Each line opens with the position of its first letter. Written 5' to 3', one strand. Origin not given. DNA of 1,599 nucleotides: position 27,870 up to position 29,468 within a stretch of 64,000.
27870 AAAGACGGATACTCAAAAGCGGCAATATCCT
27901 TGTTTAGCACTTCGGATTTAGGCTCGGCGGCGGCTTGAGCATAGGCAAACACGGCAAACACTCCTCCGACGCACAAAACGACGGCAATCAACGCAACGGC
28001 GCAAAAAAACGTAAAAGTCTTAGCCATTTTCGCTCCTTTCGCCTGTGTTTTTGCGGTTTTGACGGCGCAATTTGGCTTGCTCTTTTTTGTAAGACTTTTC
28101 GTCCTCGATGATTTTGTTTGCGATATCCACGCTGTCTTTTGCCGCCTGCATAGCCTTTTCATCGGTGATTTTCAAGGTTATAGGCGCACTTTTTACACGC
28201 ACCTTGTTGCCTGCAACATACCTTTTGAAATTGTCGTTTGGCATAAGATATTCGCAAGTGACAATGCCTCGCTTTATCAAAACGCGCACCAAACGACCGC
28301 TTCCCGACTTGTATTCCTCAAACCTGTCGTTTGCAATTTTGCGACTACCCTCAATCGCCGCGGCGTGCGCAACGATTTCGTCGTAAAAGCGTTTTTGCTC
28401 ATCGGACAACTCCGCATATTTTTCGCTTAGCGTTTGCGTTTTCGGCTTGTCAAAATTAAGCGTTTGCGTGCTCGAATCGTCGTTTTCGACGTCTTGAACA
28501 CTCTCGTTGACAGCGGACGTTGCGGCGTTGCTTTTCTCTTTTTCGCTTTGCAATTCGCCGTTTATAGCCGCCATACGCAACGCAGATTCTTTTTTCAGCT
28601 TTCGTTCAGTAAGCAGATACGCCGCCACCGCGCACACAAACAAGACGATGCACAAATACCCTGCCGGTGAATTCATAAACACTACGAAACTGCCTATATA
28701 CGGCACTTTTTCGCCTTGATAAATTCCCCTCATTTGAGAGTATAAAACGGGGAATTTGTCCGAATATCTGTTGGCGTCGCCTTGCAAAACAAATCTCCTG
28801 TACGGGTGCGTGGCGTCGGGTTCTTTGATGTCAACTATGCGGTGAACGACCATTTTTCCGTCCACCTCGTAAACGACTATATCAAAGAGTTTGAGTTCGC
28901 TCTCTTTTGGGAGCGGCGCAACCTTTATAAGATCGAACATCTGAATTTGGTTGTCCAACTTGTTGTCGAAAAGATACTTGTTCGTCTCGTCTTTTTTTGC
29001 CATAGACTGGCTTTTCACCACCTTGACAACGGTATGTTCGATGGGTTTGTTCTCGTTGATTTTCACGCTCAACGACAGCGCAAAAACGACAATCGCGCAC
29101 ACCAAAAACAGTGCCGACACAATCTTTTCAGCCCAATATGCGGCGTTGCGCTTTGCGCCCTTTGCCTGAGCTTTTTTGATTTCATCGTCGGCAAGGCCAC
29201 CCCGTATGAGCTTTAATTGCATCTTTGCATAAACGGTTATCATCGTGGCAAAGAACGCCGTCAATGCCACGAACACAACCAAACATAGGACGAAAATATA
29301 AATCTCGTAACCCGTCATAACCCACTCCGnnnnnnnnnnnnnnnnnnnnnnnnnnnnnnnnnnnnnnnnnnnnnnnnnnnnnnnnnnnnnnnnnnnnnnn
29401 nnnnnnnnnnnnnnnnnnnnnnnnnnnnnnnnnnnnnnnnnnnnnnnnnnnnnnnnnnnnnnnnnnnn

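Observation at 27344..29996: Stand-alone tapA-sipW-tasA-like operon: a SipW-type signal peptidase between two secreted proteins sharing a GGV[YF]A.F.YAQ N-terminal module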

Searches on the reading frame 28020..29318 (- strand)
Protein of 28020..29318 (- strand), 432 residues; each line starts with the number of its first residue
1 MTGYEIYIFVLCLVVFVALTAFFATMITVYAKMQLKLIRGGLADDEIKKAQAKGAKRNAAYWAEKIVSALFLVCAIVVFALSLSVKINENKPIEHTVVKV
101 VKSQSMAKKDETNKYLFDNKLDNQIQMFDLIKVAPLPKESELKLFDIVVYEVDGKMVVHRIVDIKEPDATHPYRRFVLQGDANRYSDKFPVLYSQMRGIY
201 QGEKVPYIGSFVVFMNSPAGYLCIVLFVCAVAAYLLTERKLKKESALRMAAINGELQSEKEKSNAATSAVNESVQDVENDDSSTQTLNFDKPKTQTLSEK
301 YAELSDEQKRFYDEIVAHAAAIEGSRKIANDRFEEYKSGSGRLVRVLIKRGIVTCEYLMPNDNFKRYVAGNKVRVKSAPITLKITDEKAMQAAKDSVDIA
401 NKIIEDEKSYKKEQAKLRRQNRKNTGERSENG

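Call 3: search_protein_families(library=pfam, proteins=[window:28020-29318:-], max_evalue=1)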
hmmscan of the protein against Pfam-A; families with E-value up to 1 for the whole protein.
window:28020-29318:- (432 aa): 3 families
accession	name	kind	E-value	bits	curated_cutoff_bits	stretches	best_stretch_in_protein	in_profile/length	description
PF11368.13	DUF3169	-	0.0038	17.3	31.6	1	10-95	55-135/250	Protein of unknown function (DUF3169)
PF07332.16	Phage_holin_3_6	-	0.014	15.9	28.4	1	11-104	43-112/116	Putative Actinobacterial Holin-X, holin superfamily III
PF10033.14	ATG13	-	0.075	13.1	25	1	348-418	137-207/233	Autophagy-related protein 13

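Call 4: search_protein_families(library=ncbifam, proteins=[window:28020-29318:-], max_evalue=1)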
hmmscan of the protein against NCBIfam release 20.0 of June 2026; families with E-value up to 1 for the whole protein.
window:28020-29318:- (432 aa): 5 families
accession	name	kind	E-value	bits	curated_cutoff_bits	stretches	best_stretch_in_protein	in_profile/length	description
NF046067.1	SigPepSipWBacil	equivalog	7.5e-14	51.7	190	1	119-229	46-153/189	signal peptidase I SipW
TIGR02228.1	sigpep_I_arch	equivalog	2e-10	40.8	51.85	1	67-227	3-145/158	signal peptidase I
TIGR02227.1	sigpep_I_bact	equivalog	0.034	14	47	1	98-164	22-77/162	signal peptidase I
NF046005.2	near_gluc_PtsG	equivalog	0.1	12.9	45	0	4-83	4-77/85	MPN207a family PTS transporter accessory protein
NF045846.1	MSC0882_dom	subfamily_domain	0.27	10.4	60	1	8-95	11-81/244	MSC_0882 family membrane protein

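Call 5: search_solved_structures(query=window:28020-29318:-, max_evalue=1, show_alignments=3)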
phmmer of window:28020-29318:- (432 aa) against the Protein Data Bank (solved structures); distinct sequences matched with E-value up to 1: 3.
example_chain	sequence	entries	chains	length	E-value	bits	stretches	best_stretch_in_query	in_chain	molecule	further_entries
9rjb_A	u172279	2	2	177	0.0032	19.9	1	139-231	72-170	Signal peptidase complex catalytic subunit SEC11A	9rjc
7p2p_A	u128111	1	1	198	0.0034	19.8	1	139-231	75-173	Signal peptidase complex catalytic subunit SEC11A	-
7p2q_A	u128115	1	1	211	0.0081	18.6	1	138-240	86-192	Signal peptidase complex catalytic subunit SEC11C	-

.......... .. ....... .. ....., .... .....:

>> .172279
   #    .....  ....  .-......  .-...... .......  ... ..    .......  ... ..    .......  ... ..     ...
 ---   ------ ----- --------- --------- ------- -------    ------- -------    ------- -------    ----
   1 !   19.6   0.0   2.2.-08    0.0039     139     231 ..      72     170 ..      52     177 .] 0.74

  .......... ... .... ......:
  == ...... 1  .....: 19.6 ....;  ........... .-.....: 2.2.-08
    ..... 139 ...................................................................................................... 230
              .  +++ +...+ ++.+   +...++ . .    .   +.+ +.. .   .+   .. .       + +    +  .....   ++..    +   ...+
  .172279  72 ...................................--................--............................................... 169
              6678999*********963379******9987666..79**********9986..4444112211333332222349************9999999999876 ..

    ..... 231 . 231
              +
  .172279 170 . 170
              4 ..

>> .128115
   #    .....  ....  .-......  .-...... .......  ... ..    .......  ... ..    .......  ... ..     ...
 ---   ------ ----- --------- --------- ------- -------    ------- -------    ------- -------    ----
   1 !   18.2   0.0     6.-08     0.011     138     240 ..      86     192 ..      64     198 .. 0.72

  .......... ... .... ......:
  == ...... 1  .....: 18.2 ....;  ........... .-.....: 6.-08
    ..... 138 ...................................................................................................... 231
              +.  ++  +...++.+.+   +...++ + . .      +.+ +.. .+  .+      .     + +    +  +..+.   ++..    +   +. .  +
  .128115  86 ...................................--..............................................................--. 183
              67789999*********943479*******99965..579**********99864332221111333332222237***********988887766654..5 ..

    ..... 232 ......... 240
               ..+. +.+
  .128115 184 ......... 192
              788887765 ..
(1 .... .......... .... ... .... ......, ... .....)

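Call 7: find_homologous_proteins(query=window:28020-29318:-)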
Query window:28020-29318:- (432 aa): 347 proteins with E <= 0.001 among 5079 candidates; the best 120 are listed.
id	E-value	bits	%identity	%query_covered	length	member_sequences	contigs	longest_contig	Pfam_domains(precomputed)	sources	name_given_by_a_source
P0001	6.1e-267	903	96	100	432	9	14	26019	-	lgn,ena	-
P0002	3.0e-206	703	59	95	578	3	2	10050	-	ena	-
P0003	2.0e-175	602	67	100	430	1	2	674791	-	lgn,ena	-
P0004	1.3e-174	599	65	100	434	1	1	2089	-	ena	-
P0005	1.1e-173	596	66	100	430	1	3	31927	-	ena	-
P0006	1.7e-173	595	66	100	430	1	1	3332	-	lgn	-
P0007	1.7e-173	595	66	100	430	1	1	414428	-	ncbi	-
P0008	4.2e-173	594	66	100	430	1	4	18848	-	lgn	-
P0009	4.3e-173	594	66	100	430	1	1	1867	-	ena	-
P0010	4.5e-173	594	65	100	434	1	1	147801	-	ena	-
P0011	5.3e-173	594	65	100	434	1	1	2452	-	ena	-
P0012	6.9e-173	593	66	100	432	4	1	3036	-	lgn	-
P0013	8.4e-173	593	66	100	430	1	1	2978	-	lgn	-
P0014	1.6e-172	592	65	100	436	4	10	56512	-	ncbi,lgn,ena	-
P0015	2.0e-172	592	65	100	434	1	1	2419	-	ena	-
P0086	2.0e-80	289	42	94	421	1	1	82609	-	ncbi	-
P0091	2.9e-73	265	39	95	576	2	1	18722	-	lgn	-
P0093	4.5e-73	265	39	92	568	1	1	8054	-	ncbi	-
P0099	2.4e-71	259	46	61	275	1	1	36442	-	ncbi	-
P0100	2.7e-71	259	52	56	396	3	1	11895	-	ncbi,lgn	-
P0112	1.1e-69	254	51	61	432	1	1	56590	-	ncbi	-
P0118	3.4e-69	252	47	60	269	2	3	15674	-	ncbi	-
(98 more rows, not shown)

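Call 11: find_encoding_contigs(protein=P0003, flank=6000, max_places=2)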
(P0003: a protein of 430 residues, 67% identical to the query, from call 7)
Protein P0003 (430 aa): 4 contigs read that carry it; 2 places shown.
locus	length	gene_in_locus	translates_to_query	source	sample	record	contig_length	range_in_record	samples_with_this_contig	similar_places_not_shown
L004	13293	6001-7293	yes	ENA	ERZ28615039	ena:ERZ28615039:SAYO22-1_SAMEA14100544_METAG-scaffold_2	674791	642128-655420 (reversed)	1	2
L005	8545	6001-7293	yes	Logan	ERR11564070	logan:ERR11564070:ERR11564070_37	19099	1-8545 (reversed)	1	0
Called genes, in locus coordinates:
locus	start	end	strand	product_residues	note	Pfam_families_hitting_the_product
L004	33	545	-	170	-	-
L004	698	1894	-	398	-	PF00392:GntR, PF00155:Aminotran_1_2 (faint)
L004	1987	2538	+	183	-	PF07155:ECF-ribofla_trS, PF12822:ECF_trnsprt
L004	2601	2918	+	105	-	PF05336:rhaM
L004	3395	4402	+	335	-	PF01073:3Beta_HSD, PF01370:Epimerase, PF02719:Polysacc_synt_2 (weak), PF04321:RmlD_sub_bind, PF07993:NAD_binding_4, PF13460:NAD_binding_10, PF16363:GDP_Man_Dehyd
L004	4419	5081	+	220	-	PF13545:HTH_Crp_2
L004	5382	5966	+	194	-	-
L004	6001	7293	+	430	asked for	-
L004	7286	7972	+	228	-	-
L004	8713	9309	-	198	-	PF00929:RNase_T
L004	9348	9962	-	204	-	PF00300:His_Phos_1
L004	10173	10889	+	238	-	PF00300:His_Phos_1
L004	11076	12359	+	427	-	PF00817:IMS, PF11799:IMS_C (weak)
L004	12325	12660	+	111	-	-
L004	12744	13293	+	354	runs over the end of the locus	-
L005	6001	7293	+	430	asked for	-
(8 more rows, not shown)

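Call 13: find_related_loci(query=A1, collection=genome_contigs, flank=5000)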
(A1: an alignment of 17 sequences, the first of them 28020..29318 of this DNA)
Query A1 (432 aa) in genome_contigs; peptide patterns used: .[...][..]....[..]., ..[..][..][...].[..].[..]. (x = any residue, [..] = any of these).
461 stretches matched a pattern; 332 encode a relative of the query (tblastn E <= 1e-3); the best 80 are kept; 80 distinct loci.
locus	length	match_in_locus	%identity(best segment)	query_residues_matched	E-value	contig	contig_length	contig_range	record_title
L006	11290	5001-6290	67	1-431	0e+0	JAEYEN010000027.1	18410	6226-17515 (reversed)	MAG: Bacillota bacterium isolate OH_HFB_209 k127_1900812, whole genome shotgun sequence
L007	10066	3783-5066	64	1-431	0e+0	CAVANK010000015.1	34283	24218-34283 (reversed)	Butyrivibrio crossotus isolate H07606-L1_cleanbin_000015 genome assembly, contig: Spades_H07606-L1_contig_947, whole gen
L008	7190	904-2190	66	1-431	2e-180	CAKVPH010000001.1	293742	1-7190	MAG: uncultured Clostridia bacterium isolate REFINED_METABAT215_TOP10_CONTIGS_1500_ASSEMBLY_K77_MERGED__Hadza_MoBio_hadz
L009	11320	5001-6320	63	1-432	3e-178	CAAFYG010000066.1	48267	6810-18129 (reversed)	MAG TPA_asm: Clostridia bacterium, isolate HGM11420, WGS project CAAFYG010000000 data, contig: SRS475920_69_k119_96037,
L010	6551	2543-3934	60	1-431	7e-179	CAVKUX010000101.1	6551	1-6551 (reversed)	Anaeroplasmataceae bacterium isolate H07689-L1_cleanbin_000022 genome assembly, contig: Spades_H07689-L1_contig_5757, wh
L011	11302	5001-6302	60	1-431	3e-174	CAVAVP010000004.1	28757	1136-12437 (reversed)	bacterium isolate H07602-L1_cleanbin_000026 genome assembly, contig: Spades_H07602-L1_contig_805, whole genome shotgun s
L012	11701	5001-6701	59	1-423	5e-165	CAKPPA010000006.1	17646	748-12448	MAG: uncultured Clostridia bacterium isolate REFINED_METABAT215_TOP10_CONTIGS_1500_ASSEMBLY_K77_MERGED__Hadza_MoBio_hadz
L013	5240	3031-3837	80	1-269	4e-142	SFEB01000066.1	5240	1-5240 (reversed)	MAG: Clostridiales bacterium isolate W0P28.020 Contig7677, whole genome shotgun sequence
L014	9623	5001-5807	79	1-269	4e-140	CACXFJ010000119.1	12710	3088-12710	MAG: uncultured Clostridiales bacterium isolate RUG11213 genome assembly, contig: RUG11213_asm_119, whole genome shotgun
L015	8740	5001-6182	47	1-406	7e-122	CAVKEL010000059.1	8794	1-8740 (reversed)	Acutalibacteraceae bacterium isolate G02637-L1_cleanbin_000026 genome assembly, contig: Spades_G02637-L1_contig_3313, wh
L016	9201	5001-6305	65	1-431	3e-176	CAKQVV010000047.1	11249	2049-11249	MAG: uncultured Clostridia bacterium isolate REFINED_METABAT215_TOP10_CONTIGS_1500_ASSEMBLY_K77_MERGED__Hadza_MoBio_hadz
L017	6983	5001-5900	54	1-345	3e-112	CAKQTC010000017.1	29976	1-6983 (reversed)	MAG: uncultured Clostridia bacterium isolate REFINED_METABAT215_TOP10_CONTIGS_1500_ASSEMBLY_K77_MERGED__Hadza_MoBio_hadz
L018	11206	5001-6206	40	1-398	1e-82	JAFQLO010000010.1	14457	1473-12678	MAG: Clostridia bacterium isolate RGIG1930 Goat_Cecum.Co__c460512, whole genome shotgun sequence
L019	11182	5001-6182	41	4-397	1e-81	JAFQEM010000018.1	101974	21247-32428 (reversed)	MAG: Clostridia bacterium isolate RGIG1746 Goat_Cecum-3__c427274, whole genome shotgun sequence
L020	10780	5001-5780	48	1-257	2e-78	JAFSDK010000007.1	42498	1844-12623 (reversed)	MAG: Clostridia bacterium isolate RGIG3041 Goat_Rectum-4__c82151, whole genome shotgun sequence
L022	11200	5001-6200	38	1-398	3e-76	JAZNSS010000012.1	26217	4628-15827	MAG: Christensenellaceae bacterium isolate T1900044807_TS20190273.MAGScoT_cleanbin_000012 SGB_2764_k141_2029279, whole g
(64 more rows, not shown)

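Call 21: list_cluster_members(proteins=[P0007, P0086, P0112, P0099, P0141, P0164, P0177, P0180, P0121, P0118])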
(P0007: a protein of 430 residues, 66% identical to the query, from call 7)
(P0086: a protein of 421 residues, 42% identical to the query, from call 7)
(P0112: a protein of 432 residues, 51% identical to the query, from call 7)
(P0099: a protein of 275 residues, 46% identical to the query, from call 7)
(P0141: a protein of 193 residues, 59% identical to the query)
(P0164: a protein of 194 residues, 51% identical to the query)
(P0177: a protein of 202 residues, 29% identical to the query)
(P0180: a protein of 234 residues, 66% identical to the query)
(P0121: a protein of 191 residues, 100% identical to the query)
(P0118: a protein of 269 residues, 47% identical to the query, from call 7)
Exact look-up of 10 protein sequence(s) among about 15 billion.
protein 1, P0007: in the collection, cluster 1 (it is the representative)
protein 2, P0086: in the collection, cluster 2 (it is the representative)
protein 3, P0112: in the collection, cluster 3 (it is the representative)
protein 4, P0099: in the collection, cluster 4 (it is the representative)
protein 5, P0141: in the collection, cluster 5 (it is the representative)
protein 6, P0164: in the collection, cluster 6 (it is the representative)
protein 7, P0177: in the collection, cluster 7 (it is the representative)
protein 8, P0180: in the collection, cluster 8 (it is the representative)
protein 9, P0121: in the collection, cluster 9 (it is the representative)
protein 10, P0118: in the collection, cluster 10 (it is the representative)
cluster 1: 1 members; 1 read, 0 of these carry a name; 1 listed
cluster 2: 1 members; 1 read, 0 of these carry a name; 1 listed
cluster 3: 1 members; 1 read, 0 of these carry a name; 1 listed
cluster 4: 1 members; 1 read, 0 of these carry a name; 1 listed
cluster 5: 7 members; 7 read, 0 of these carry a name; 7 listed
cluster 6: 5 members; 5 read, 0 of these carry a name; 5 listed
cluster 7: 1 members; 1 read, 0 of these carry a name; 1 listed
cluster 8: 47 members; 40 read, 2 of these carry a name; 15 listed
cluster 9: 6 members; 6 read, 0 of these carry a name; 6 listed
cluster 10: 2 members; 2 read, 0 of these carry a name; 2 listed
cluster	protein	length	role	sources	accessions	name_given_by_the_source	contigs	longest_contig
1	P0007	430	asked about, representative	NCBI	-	-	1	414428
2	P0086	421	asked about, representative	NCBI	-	-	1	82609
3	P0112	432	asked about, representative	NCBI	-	-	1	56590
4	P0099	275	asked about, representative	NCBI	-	-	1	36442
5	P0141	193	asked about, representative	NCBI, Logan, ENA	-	-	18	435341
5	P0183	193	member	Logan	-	-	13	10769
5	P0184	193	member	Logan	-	-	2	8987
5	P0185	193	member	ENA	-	-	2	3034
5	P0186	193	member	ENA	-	-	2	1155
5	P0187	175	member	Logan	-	-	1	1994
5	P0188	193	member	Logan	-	-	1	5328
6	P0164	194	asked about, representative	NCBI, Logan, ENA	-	-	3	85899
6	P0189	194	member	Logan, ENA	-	-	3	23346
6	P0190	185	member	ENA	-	-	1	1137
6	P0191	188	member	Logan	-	-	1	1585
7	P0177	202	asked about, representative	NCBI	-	-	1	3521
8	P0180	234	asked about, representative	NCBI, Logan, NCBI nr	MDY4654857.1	MAG: hypothetical protein SO386_01330 [Eubacteriales bacterium] | hypothetical protein [Eubacteriales bacterium]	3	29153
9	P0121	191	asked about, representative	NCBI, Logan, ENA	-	-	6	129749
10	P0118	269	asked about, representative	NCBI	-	-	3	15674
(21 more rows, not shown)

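Call 41: search_solved_structures(query=A1, max_evalue=0.01, show_alignments=2)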
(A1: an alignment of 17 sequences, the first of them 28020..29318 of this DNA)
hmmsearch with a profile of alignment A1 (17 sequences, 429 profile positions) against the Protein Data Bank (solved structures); distinct sequences matched with E-value up to 0.01: 3.
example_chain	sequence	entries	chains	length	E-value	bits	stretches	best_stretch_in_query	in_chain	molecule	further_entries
9rjb_A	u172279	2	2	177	0.0061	19.1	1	143-192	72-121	Signal peptidase complex catalytic subunit SEC11A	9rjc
7p2p_A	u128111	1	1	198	0.0074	18.8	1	143-192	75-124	Signal peptidase complex catalytic subunit SEC11A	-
7p2q_A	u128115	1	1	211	0.0091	18.5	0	143-192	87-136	Signal peptidase complex catalytic subunit SEC11C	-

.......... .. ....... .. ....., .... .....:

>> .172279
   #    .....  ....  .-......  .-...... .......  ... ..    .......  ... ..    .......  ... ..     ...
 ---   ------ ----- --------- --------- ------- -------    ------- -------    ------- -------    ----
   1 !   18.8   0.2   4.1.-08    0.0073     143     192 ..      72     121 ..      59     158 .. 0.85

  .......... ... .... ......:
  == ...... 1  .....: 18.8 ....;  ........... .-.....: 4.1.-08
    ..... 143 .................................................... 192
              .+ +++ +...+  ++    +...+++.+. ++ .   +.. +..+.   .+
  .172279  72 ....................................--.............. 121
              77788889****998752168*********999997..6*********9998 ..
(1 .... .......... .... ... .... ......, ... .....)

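Call 57: search_protein_families(library=phrogs, proteins=[window:28020-29318:-], max_evalue=0.1)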
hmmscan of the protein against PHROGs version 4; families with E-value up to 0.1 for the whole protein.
window:28020-29318:- (432 aa): 0 families
